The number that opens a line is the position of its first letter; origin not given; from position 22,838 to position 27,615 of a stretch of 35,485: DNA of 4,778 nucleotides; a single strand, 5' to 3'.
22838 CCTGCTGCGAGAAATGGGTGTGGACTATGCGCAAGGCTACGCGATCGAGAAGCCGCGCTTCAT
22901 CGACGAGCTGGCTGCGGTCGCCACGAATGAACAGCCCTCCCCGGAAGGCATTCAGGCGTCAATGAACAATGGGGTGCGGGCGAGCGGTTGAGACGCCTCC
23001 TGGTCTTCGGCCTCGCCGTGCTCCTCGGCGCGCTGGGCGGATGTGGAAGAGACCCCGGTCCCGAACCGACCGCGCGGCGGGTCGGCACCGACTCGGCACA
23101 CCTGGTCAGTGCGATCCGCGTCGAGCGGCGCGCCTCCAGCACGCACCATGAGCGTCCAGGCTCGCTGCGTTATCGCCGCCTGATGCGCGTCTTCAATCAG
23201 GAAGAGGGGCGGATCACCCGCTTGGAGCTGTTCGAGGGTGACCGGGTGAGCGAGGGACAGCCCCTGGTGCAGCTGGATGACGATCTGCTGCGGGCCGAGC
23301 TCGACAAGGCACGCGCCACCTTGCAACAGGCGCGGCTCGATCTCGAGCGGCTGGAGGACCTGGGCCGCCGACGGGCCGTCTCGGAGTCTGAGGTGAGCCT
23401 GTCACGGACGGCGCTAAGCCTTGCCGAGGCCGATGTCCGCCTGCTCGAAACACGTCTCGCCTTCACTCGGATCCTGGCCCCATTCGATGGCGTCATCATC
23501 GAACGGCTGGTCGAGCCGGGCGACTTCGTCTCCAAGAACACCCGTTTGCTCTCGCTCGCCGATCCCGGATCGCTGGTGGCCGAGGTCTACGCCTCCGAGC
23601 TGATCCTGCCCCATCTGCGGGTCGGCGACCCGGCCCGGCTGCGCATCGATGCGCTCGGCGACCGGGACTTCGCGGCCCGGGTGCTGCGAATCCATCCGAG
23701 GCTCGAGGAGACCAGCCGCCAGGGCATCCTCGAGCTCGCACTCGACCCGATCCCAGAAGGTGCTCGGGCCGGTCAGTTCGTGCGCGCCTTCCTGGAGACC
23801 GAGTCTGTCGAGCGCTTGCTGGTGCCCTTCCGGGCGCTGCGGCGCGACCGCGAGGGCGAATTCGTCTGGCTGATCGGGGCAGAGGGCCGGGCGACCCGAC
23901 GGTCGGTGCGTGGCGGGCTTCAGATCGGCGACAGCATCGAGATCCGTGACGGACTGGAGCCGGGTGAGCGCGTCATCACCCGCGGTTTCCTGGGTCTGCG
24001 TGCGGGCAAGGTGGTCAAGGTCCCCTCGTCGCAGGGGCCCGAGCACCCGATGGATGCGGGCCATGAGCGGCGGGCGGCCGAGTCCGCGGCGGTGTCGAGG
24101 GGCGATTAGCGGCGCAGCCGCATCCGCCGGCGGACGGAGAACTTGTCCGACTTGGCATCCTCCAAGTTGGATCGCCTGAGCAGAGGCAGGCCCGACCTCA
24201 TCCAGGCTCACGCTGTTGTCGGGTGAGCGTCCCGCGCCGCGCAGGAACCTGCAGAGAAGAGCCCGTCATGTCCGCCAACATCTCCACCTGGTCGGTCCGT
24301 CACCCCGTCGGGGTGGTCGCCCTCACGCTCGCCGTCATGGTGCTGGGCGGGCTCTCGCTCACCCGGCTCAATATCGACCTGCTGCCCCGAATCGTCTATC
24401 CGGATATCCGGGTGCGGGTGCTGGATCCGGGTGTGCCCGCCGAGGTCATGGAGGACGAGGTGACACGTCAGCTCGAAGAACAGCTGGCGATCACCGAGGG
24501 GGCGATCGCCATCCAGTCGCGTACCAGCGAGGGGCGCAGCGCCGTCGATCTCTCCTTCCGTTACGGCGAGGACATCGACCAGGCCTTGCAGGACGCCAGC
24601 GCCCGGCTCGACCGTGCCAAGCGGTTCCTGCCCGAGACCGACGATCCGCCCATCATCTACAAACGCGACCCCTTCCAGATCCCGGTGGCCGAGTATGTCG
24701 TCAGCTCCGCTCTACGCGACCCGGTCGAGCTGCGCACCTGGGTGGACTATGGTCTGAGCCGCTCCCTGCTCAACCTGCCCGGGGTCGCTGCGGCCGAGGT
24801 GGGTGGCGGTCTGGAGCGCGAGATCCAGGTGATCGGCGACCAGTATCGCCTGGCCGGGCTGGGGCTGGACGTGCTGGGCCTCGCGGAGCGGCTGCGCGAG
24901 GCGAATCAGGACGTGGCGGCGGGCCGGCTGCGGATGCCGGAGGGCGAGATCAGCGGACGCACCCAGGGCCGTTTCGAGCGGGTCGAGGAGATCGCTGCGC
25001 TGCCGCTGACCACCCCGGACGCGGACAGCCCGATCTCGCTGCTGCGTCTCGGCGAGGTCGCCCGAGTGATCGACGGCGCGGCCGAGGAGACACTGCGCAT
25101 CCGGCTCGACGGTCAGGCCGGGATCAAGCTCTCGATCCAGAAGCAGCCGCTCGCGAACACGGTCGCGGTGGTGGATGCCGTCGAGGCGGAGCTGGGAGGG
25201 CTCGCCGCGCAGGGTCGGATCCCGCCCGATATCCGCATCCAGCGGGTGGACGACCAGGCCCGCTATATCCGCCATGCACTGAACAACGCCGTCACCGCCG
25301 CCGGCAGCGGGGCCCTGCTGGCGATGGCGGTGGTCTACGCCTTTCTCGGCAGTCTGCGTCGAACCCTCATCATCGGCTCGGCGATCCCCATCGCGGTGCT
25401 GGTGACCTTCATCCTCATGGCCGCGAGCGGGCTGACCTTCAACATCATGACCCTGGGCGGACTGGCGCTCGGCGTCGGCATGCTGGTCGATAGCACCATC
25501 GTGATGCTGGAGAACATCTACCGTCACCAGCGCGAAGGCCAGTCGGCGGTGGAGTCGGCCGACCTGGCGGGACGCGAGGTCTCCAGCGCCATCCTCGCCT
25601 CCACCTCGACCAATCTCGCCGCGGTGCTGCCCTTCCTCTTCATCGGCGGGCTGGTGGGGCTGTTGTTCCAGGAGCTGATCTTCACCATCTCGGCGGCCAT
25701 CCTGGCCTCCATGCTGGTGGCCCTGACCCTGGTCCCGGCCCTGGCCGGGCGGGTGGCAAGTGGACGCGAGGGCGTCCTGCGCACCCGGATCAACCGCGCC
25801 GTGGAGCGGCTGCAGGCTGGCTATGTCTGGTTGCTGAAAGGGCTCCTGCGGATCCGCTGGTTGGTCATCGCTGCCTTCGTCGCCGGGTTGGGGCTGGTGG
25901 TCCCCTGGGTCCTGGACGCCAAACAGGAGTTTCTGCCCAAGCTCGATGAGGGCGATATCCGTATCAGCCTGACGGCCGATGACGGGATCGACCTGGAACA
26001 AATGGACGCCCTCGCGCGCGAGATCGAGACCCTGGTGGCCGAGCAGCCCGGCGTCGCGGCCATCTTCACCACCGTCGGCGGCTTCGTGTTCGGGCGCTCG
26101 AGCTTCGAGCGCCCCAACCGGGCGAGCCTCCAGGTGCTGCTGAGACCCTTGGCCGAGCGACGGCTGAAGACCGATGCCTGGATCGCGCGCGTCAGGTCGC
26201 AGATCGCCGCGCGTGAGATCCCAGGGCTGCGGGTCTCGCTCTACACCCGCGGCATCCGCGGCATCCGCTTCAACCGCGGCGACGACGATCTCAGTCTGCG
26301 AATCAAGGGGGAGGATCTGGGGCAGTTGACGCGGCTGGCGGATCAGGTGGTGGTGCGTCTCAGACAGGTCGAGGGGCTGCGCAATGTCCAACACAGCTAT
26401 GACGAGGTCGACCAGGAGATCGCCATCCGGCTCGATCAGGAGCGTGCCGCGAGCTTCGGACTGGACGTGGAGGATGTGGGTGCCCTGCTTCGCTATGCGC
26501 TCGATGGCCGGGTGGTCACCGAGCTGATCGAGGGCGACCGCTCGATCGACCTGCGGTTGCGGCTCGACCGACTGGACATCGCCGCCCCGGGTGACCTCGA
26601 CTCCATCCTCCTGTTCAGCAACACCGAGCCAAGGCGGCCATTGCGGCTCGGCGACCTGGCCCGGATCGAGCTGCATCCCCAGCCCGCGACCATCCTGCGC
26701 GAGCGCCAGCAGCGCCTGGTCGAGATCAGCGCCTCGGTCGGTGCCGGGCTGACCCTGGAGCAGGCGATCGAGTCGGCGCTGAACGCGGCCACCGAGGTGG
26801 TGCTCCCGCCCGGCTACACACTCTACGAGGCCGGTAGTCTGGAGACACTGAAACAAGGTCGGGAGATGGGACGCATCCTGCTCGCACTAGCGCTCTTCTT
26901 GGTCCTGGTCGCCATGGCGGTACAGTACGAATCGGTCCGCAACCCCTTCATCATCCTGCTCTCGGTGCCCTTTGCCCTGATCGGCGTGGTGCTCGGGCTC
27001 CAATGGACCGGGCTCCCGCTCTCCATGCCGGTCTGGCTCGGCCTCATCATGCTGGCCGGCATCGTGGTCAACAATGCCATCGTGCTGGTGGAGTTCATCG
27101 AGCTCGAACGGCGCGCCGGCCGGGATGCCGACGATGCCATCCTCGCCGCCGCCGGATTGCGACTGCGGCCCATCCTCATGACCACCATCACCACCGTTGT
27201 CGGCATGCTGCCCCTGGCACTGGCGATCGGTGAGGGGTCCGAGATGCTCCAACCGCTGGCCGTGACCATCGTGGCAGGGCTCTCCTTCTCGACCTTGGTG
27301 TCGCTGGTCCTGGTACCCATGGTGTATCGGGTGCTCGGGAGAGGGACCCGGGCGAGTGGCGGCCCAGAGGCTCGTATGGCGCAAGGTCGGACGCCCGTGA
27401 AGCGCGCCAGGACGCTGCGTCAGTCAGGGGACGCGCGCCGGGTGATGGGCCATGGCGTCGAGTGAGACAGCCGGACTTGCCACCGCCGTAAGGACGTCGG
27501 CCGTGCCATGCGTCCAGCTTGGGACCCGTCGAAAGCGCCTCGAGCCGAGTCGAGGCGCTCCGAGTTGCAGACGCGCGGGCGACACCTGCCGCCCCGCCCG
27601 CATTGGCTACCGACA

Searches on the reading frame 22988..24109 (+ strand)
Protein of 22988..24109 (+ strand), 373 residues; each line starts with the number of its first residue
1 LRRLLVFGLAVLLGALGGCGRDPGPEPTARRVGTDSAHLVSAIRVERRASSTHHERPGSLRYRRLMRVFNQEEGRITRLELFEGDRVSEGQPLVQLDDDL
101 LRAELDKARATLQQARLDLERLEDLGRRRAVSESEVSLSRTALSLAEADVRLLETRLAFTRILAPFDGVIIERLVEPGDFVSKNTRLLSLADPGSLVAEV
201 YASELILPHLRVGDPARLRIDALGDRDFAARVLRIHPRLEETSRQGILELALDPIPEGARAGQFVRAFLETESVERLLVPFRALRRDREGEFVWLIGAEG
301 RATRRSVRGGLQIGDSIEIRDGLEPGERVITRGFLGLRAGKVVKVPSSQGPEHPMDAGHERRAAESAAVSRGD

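Call 45: search_protein_families(library=pfam, proteins=[window:22988-24109:+], max_evalue=0.0001)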
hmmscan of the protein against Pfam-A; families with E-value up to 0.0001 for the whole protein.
window:22988-24109:+ (373 aa): 2 families
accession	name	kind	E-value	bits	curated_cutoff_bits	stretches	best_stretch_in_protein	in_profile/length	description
PF16576.10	HlyD_D23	-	9.7e-17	61.4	30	1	63-245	17-194/214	Barrel-sandwich domain of CusB or HlyD membrane-fusion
PF13437.12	HlyD_3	-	1e-14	55.6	22.2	1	162-254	2-95/106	HlyD family secretion protein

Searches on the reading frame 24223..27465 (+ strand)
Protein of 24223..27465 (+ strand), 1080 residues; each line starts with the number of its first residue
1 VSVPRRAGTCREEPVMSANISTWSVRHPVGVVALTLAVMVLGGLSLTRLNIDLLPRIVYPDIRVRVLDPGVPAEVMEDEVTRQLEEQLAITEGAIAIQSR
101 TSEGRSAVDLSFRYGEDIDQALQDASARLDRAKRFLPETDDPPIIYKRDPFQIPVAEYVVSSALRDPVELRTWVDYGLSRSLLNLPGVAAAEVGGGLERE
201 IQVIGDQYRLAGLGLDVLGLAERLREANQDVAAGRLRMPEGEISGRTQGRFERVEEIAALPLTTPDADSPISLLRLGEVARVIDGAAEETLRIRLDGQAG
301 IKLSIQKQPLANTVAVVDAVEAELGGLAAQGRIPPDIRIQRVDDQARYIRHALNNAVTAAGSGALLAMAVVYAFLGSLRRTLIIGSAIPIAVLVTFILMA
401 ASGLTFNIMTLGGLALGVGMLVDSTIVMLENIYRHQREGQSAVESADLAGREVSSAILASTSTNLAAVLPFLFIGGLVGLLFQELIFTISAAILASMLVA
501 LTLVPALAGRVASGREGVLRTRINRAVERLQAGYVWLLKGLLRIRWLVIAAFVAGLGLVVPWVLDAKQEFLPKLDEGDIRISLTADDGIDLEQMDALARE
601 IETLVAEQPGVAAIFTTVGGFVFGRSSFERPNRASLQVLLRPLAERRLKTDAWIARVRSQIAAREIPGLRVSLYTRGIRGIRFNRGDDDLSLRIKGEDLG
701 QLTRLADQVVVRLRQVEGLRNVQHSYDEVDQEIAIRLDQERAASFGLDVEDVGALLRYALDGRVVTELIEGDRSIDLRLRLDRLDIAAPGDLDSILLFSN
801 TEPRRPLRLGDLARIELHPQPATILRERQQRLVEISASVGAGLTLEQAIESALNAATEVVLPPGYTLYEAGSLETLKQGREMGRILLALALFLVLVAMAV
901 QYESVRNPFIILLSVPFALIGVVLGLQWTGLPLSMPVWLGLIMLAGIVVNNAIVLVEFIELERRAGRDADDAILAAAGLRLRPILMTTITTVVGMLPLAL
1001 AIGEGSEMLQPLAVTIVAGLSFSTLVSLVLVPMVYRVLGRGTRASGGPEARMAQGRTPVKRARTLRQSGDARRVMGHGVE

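Call 45: search_protein_families(library=pfam, proteins=[window:24223-27465:+], max_evalue=0.0001)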
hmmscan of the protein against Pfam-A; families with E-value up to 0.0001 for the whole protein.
window:24223-27465:+ (1080 aa): 3 families
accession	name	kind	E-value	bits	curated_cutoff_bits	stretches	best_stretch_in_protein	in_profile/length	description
PF00873.25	ACR_tran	-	7e-237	789.2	28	1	21-1038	2-1020/1021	AcrB/AcrD/AcrF family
PF03176.21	MMPL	-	1.6e-10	40.9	20.5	1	847-1041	105-305/333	MMPL family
PF02355.23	SecD_SecF_C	-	2.2e-06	27.6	20.5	1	881-1031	31-179/189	Protein export membrane protein SecD/SecF, C-terminal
